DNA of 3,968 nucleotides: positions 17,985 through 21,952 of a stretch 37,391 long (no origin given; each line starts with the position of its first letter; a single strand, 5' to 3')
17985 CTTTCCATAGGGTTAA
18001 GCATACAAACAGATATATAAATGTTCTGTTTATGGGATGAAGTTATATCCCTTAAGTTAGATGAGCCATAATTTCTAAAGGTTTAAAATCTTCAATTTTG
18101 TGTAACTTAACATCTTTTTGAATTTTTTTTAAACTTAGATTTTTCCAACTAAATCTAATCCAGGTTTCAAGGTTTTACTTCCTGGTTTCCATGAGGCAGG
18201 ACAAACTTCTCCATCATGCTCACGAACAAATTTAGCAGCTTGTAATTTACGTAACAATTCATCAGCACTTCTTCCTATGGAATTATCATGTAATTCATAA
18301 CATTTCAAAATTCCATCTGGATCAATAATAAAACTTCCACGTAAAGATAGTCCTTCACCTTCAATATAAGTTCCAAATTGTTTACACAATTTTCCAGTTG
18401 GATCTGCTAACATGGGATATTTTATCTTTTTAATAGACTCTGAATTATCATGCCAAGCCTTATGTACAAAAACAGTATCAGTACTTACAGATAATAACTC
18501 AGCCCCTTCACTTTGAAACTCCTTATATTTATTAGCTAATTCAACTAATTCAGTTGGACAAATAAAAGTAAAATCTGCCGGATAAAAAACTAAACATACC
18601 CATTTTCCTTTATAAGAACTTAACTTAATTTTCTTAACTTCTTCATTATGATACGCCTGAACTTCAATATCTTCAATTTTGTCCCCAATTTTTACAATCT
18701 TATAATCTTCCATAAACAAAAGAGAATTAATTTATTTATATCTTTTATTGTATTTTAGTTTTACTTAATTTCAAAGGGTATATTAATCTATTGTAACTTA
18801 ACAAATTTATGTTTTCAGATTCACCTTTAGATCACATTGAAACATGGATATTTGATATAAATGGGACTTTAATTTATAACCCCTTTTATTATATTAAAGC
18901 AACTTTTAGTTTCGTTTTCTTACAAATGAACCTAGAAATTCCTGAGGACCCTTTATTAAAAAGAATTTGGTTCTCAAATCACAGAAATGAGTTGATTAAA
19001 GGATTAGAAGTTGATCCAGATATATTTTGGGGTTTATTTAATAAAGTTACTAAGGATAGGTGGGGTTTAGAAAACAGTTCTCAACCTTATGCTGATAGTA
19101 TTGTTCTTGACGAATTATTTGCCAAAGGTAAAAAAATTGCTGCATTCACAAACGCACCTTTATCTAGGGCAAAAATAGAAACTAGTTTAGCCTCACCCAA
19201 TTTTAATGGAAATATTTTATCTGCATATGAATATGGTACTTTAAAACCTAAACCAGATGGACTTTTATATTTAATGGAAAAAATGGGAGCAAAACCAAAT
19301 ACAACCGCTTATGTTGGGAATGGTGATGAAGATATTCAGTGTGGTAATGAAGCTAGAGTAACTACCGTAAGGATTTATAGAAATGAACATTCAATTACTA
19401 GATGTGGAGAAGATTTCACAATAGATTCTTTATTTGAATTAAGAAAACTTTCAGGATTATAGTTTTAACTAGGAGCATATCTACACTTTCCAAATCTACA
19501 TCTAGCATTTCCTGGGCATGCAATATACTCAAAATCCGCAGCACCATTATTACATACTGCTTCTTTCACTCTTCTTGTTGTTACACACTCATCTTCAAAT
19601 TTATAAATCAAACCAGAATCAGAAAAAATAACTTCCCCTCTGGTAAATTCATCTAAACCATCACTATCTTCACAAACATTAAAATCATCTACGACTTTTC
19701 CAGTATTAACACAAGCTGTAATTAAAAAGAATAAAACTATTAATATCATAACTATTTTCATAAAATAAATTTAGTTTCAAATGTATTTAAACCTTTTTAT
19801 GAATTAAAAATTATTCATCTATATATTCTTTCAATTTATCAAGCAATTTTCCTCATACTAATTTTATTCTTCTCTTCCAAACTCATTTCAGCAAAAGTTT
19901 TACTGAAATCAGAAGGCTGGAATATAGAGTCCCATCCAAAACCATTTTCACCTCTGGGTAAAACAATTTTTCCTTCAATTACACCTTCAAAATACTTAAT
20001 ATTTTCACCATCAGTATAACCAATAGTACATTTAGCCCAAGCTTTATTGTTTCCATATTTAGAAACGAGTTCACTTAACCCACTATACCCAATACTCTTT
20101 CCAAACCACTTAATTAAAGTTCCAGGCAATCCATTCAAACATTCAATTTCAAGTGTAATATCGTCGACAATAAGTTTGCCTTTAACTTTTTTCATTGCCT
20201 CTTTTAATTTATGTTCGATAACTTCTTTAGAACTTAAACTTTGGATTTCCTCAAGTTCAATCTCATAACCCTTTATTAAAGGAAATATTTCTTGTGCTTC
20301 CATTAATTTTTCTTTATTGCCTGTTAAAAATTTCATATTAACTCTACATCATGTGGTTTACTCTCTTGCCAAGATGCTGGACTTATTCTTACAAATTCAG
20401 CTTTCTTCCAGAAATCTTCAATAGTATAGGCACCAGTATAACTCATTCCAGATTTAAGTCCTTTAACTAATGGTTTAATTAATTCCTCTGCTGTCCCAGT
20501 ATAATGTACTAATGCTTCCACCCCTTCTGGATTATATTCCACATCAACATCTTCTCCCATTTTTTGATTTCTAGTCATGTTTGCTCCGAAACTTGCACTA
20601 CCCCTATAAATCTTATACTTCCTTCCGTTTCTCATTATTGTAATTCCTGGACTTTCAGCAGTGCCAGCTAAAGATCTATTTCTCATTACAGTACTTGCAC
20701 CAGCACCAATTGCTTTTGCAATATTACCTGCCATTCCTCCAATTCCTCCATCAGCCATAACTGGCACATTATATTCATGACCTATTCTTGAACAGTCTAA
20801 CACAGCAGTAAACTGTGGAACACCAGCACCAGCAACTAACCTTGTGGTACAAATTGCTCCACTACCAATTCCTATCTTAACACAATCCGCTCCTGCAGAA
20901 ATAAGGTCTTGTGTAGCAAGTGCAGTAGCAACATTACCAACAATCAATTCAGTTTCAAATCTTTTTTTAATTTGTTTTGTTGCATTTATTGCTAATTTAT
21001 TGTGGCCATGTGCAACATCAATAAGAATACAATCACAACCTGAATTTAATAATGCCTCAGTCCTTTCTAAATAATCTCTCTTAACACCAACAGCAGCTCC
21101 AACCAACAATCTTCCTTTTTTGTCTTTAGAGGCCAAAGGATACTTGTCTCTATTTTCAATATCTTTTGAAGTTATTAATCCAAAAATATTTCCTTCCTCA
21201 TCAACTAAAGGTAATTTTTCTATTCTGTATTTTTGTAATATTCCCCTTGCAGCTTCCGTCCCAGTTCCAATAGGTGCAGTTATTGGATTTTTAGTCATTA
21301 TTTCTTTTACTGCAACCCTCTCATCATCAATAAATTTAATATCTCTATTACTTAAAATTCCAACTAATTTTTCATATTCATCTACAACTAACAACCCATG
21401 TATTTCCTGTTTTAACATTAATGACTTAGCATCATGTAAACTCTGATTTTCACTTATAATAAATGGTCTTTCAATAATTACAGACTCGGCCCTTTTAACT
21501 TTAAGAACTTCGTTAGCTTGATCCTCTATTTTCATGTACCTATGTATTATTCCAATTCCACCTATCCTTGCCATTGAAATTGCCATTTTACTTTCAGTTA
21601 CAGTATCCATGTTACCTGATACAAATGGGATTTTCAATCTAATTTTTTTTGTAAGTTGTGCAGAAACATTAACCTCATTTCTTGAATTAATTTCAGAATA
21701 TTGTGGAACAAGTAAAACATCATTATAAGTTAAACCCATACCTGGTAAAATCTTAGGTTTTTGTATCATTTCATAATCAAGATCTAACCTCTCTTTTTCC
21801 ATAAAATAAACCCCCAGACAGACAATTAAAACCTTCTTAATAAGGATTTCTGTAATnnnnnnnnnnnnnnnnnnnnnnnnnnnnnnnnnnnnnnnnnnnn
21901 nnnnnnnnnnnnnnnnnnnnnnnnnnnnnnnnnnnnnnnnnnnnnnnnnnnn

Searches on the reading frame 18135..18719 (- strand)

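Call 9: search_protein_families(library=pfam, proteins=[window:18135-18719:-], max_evalue=0.001)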
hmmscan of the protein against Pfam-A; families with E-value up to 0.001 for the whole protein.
window:18135-18719:- (194 aa): 3 families
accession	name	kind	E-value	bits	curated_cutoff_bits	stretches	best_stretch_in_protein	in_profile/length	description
PF00578.27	AhpC-TSA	-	1.7e-38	131.8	26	1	11-139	1-122/124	AhpC/TSA family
PF08534.16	Redoxin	-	3.5e-16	59.7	26.6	1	12-148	3-138/148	Redoxin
PF10417.14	1-cysPrx_C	-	3.8e-06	27.2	21.1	1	162-186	2-29/41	C-terminal domain of 1-Cys peroxiredoxin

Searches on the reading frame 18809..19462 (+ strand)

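Call 9: search_protein_families(library=pfam, proteins=[window:18809-19462:+], max_evalue=0.001)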
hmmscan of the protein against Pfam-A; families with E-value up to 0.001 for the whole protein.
window:18809-19462:+ (217 aa): 2 families
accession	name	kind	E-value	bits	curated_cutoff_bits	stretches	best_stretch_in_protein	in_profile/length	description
PF13419.12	HAD_2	-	8.2e-11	42.8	23.8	1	14-188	2-177/178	Haloacid dehalogenase-like hydrolase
PF00702.32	Hydrolase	-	3e-10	41.2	26.4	1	98-182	105-190/191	haloacid dehalogenase-like hydrolase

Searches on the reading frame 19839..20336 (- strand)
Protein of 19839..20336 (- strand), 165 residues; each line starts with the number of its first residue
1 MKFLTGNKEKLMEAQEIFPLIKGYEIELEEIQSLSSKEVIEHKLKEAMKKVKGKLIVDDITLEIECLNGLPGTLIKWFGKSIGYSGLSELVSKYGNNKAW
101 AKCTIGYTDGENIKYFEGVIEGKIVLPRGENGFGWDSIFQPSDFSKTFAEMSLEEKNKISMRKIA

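Call 65: search_protein_families(library=pfam, proteins=[window:19839-20336:-], max_evalue=0.01)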
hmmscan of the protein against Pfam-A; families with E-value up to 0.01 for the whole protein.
window:19839-20336:- (165 aa): 1 family
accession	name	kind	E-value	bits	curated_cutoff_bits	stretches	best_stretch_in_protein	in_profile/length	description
PF01725.21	Ham1p_like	-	2.9e-42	145.1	22.5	1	3-165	3-179/186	Ham1 family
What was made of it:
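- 19839..20336 (-): Ham1/RdgB-type XTP/dITP diphosphatase (cleans the nucleotide pool); left extension of the cluster. PF01725, 145 bits (call 65).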

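Call 92: search_protein_families(library=ncbifam, proteins=[window:19839-20336:-], max_evalue=0.001)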
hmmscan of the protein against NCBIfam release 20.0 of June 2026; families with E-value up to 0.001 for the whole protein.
window:19839-20336:- (165 aa): 8 families
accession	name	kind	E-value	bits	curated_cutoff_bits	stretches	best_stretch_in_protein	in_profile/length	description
NF011396.0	PRK14821.1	equivalog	1.3e-38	132.4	203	1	2-165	4-172/185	XTP/dITP diphosphatase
TIGR00042.1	TIGR00042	equivalog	1.3e-37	129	145.35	1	2-165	3-175/184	RdgB/HAM1 family non-canonical purine NTP pyrophosphatase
NF011398.0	PRK14823.1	equivalog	5.1e-20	72.1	272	1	3-165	5-180/191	non-canonical purine NTP diphosphatase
NF011397.0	PRK14822.1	equivalog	3.1e-18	65.8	234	1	5-164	8-184/201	XTP/dITP diphosphatase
NF011399.0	PRK14824.1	subfamily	2.3e-17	63.1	267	1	5-162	9-189/206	putative deoxyribonucleotide triphosphate pyrophosphatase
NF011401.0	PRK14826.1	equivalog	2.2e-15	56.7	268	1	115-165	157-208/226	putative deoxyribonucleotide triphosphate pyrophosphatase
NF011400.0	PRK14825.1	equivalog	1.2e-12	47.9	246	1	89-165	107-186/199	putative deoxyribonucleotide triphosphate pyrophosphatase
NF002698.0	PRK02491.1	equivalog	1.2e-09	37.7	301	1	126-164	273-311/328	nucleoside-triphosphate diphosphatase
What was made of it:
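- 19839..20336 (-): TIGR00042 scores 129 bits, just below its cut-off of 145 (call 92).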

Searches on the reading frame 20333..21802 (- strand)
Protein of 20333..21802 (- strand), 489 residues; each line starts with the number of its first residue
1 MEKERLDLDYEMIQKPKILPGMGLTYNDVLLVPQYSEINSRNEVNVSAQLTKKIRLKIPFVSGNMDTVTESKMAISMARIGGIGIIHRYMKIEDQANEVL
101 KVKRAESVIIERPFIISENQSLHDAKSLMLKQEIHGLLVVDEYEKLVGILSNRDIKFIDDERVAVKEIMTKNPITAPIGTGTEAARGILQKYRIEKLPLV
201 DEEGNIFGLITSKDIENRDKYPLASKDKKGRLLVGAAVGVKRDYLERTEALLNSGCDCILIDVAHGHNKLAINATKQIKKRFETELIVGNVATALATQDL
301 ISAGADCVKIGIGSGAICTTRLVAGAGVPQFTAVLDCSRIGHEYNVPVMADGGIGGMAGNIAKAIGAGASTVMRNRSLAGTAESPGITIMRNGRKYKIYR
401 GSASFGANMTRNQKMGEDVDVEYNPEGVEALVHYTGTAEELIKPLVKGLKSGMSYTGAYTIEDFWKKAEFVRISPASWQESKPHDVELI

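Call 65: search_protein_families(library=pfam, proteins=[window:20333-21802:-], max_evalue=0.01)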
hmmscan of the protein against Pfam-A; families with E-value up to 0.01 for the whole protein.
window:20333-21802:- (489 aa): 3 families
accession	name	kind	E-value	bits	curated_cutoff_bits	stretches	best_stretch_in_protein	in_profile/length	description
PF00478.31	IMPDH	-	1.2e-131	439.2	25.6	1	23-484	1-345/345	IMP dehydrogenase / GMP reductase domain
PF00571.33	CBS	-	1.9e-22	79.8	24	2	107-155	3-51/57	CBS domain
PF03060.21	NMO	-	2.7e-05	24.1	28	0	277-385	128-232/331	Nitronate monooxygenase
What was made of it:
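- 20333..21802 (-): IMP dehydrogenase (guanine nucleotide synthesis); left extension of the cluster. PF00478, 439 bits (call 65).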

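Call 92: search_protein_families(library=ncbifam, proteins=[window:20333-21802:-], max_evalue=0.001)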
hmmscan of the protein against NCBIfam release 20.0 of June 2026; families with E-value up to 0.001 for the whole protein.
window:20333-21802:- (489 aa): 30 families (the best 25 are shown)
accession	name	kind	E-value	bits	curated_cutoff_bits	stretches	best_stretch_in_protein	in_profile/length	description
TIGR01302.1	IMP_dehydrog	equivalog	6.4e-148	493.3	481.5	1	23-464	1-448/450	IMP dehydrogenase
NF005869.0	PRK07807.1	equivalog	2.3e-96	323.7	549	1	20-485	9-476/479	GuaB1 family IMP dehydrogenase-related protein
NF005311.0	PRK06843.1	equivalog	1e-94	317.8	779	2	213-486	123-400/404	inosine 5-monophosphate dehydrogenase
NF052358.1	GMPRedGuaB1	equivalog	3.1e-91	306.9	675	1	20-484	9-475/479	GMP reductase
TIGR01303.1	IMP_DH_rel_1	equivalog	6.5e-86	289.1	562.75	1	19-484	7-473/475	GuaB1 family IMP dehydrogenase-related protein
NF005493.0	PRK07107.1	equivalog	2e-73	247.7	585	1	24-488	10-493/502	IMP dehydrogenase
NF003470.0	PRK05096.1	equivalog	2e-54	185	397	2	232-474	97-337/347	GMP reductase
NF003966.0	PRK05458.1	equivalog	1.2e-53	182.6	344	2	219-479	74-323/327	GMP reductase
TIGR01305.1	GMP_reduct_1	equivalog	2.9e-49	167.9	492.15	2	239-474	103-336/343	GMP reductase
TIGR01306.1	GMP_reduct_2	equivalog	1.8e-45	155.9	465.65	2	220-464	71-305/321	GMP reductase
TIGR01304.1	IMP_DH_rel_2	equivalog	1.8e-23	83.4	342.1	2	275-388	177-296/365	GuaB3 family IMP dehydrogenase-related protein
NF041552.1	TF_PrdR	equivalog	1e-11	43.9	795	1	105-218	8-124/577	sigma-54 dependent transcriptional regulator PrdR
TIGR00393.1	kpsF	subfamily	3.2e-10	40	203.7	1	116-210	169-267/268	KpsF/GutQ family sugar-phosphate isomerase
NF038279.1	TF_CBS_SpxR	exception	1.5e-08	33.8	600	1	115-216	202-302/427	CBS-HotDog domain-containing transcription factor SpxR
TIGR00400.1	mgtE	equivalog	1.8e-08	33.6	232.75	1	121-215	153-247/450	magnesium transporter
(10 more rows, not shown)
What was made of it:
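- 20333..21802 (-): TIGR01302 scores 493 bits against a cut-off of 481.5 (call 92).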
